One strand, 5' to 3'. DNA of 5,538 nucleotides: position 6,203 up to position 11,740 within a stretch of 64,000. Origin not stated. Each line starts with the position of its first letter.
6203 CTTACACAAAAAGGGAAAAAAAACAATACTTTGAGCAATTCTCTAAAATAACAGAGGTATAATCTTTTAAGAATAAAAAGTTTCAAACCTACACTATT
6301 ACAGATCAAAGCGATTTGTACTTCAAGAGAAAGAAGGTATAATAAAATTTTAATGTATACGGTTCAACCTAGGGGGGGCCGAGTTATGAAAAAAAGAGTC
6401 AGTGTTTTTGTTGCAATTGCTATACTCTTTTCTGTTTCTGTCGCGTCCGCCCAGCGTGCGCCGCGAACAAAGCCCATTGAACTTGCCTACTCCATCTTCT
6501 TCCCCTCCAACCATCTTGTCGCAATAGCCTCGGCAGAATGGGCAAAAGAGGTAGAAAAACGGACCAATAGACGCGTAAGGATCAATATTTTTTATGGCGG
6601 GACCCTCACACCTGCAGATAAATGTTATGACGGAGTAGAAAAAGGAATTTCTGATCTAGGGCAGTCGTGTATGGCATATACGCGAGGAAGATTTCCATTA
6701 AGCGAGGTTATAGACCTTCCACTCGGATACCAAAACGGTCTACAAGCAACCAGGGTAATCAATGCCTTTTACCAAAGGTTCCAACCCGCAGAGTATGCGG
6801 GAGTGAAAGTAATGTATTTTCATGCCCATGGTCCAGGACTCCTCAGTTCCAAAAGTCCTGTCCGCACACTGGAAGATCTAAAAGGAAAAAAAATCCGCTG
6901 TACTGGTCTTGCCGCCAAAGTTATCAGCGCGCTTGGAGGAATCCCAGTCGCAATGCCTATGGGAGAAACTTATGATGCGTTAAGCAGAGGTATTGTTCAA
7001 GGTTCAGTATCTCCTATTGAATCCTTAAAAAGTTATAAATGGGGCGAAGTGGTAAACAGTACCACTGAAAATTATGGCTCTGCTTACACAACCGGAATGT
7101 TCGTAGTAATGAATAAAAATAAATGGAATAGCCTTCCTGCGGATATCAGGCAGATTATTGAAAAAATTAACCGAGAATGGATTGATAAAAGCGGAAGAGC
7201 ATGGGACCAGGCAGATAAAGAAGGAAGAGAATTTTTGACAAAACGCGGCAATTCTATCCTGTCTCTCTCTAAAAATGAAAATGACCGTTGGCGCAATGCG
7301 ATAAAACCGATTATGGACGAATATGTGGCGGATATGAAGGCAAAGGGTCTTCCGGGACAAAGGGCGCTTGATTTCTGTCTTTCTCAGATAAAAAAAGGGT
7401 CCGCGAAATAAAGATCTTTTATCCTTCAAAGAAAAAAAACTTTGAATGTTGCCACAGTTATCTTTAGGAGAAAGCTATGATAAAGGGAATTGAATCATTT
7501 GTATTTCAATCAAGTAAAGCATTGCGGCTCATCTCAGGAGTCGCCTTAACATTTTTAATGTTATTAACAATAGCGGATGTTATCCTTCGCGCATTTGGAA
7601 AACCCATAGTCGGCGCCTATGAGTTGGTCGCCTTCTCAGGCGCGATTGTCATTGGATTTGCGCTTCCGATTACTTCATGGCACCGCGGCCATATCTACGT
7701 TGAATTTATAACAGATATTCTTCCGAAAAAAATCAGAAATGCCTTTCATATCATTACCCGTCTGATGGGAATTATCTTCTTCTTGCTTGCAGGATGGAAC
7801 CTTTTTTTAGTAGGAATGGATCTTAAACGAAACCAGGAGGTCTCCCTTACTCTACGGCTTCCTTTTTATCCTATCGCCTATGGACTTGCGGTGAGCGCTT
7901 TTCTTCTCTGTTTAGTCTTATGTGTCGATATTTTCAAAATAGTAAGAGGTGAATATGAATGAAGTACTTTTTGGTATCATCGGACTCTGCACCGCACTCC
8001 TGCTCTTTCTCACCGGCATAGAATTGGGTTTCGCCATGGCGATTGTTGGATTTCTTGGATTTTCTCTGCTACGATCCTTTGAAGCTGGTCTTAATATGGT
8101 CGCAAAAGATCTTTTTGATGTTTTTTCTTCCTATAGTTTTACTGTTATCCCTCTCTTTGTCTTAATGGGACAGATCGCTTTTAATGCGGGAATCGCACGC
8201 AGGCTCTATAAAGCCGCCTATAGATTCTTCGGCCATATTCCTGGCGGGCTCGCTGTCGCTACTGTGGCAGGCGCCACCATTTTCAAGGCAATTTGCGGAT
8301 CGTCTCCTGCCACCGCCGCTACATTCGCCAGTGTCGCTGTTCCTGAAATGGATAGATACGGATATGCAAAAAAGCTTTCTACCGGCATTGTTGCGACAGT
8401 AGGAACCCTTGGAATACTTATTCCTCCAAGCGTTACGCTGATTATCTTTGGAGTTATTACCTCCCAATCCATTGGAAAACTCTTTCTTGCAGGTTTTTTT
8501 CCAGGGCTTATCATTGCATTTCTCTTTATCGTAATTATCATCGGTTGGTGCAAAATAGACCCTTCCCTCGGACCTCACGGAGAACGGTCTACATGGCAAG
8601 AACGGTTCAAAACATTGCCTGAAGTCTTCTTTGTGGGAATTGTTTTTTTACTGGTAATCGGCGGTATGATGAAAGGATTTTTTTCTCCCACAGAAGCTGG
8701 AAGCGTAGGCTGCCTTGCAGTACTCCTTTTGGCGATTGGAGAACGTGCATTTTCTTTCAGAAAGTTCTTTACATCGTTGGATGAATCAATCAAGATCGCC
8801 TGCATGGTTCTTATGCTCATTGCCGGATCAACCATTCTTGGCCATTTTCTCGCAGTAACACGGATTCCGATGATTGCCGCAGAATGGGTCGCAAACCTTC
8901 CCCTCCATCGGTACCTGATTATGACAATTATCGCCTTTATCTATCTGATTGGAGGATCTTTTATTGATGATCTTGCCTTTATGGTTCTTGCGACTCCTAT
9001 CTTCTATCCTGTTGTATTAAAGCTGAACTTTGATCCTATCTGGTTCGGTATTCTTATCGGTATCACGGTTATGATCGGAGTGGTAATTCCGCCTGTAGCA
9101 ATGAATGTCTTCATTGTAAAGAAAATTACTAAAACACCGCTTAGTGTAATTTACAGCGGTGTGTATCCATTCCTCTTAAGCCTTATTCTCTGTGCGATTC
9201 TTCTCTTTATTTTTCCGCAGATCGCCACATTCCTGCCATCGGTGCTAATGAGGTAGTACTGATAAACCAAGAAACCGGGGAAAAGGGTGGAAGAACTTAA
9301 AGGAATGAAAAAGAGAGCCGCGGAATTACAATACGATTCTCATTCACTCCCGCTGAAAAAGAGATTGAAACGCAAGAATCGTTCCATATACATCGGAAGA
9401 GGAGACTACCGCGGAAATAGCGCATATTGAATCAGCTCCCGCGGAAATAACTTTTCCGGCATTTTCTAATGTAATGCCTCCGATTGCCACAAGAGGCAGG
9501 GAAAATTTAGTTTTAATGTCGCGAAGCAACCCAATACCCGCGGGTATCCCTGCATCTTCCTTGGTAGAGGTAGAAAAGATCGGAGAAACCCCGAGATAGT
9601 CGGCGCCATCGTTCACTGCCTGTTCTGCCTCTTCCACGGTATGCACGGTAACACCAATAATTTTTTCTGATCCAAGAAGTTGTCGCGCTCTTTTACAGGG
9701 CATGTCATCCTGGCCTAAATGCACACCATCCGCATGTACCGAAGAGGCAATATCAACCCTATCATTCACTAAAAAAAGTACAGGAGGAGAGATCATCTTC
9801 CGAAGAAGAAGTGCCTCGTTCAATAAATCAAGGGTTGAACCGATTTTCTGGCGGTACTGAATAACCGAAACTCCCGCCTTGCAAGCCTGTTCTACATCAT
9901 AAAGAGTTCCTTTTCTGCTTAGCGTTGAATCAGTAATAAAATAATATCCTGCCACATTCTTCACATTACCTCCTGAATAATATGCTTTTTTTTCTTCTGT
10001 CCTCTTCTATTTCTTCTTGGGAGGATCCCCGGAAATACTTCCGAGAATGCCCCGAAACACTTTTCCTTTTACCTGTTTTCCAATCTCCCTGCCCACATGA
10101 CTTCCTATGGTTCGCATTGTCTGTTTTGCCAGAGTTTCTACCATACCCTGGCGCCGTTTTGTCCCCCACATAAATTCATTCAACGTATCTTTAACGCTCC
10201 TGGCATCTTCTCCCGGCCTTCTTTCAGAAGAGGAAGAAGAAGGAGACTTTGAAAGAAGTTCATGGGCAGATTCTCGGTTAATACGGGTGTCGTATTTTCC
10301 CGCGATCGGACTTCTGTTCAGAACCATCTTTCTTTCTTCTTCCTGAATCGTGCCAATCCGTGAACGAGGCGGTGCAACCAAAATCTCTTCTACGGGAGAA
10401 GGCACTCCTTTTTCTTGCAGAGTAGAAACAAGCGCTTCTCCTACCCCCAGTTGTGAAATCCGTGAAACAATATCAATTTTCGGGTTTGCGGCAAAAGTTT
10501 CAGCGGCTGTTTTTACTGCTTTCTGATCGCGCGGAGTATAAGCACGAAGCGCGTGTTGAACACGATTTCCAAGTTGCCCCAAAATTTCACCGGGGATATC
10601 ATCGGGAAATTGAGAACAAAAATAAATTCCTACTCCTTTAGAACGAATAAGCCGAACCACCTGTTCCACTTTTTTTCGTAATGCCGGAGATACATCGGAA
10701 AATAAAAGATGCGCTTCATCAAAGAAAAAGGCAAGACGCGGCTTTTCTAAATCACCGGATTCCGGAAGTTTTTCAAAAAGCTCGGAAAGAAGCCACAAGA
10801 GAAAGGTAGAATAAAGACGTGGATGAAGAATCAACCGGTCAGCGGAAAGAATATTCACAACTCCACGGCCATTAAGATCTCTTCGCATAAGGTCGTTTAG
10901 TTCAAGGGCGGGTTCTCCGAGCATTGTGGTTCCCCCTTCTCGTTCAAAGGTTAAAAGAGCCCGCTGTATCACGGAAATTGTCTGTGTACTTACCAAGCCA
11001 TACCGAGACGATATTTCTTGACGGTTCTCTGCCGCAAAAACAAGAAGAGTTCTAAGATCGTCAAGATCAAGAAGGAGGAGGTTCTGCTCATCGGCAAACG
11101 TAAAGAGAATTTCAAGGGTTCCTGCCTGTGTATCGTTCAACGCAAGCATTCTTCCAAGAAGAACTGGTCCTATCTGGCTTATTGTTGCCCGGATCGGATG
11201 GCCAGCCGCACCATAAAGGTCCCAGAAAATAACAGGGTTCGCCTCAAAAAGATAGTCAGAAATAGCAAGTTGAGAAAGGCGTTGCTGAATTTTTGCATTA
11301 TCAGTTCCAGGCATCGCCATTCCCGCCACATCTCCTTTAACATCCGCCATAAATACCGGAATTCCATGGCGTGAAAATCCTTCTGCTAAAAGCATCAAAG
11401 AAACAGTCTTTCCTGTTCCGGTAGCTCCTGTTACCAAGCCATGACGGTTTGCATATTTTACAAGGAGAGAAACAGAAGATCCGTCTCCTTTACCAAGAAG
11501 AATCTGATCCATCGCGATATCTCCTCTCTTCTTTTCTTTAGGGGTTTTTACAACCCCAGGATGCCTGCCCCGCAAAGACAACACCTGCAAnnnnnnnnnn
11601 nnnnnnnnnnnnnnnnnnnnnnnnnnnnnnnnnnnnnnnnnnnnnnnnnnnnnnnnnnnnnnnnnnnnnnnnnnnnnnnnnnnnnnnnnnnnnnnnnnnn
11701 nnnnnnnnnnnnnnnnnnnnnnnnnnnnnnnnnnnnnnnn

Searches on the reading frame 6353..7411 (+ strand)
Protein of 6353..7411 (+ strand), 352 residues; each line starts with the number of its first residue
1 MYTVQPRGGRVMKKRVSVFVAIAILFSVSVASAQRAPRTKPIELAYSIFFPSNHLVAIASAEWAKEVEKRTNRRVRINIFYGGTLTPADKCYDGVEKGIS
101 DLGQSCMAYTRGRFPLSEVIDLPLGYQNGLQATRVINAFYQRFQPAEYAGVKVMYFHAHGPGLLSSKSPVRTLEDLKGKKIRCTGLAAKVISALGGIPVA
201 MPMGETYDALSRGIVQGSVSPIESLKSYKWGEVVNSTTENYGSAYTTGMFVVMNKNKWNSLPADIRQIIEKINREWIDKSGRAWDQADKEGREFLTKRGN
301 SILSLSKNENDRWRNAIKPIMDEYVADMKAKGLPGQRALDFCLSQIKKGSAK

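Call 48: search_protein_families(library=pfam, proteins=[window:6353-7411:+], max_evalue=0.00001)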
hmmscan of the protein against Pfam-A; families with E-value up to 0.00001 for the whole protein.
window:6353-7411:+ (352 aa): 1 family
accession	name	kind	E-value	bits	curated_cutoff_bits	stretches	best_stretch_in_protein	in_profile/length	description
PF03480.18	DctP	-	2.1e-49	168.8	23.4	1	50-324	5-282/286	Bacterial extracellular solute-binding protein, family 7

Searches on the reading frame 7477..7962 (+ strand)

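Call 48: search_protein_families(library=pfam, proteins=[window:7477-7962:+], max_evalue=0.00001)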
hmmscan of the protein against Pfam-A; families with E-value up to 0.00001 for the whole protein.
window:7477-7962:+ (161 aa): 1 family
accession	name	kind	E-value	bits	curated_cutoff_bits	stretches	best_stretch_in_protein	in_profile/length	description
PF04290.18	DctQ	-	1.2e-21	77.4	28.3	1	27-157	1-131/132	Tripartite ATP-independent periplasmic transporters, DctQ component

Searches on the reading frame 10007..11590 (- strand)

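Call 48: search_protein_families(library=pfam, proteins=[window:10007-11590:-], max_evalue=0.00001)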
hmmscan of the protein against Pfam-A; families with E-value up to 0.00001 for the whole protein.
window:10007-11590:- (527 aa): 2 families
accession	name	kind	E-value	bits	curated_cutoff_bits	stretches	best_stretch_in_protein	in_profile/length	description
PF05872.18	HerA_C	-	1.9e-199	663.9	22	1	36-521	9-498/502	Helicase HerA-like C-terminal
PF01935.23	DUF87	-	4.2e-06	27.5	23.2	0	34-104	8-81/220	Helicase HerA, central domain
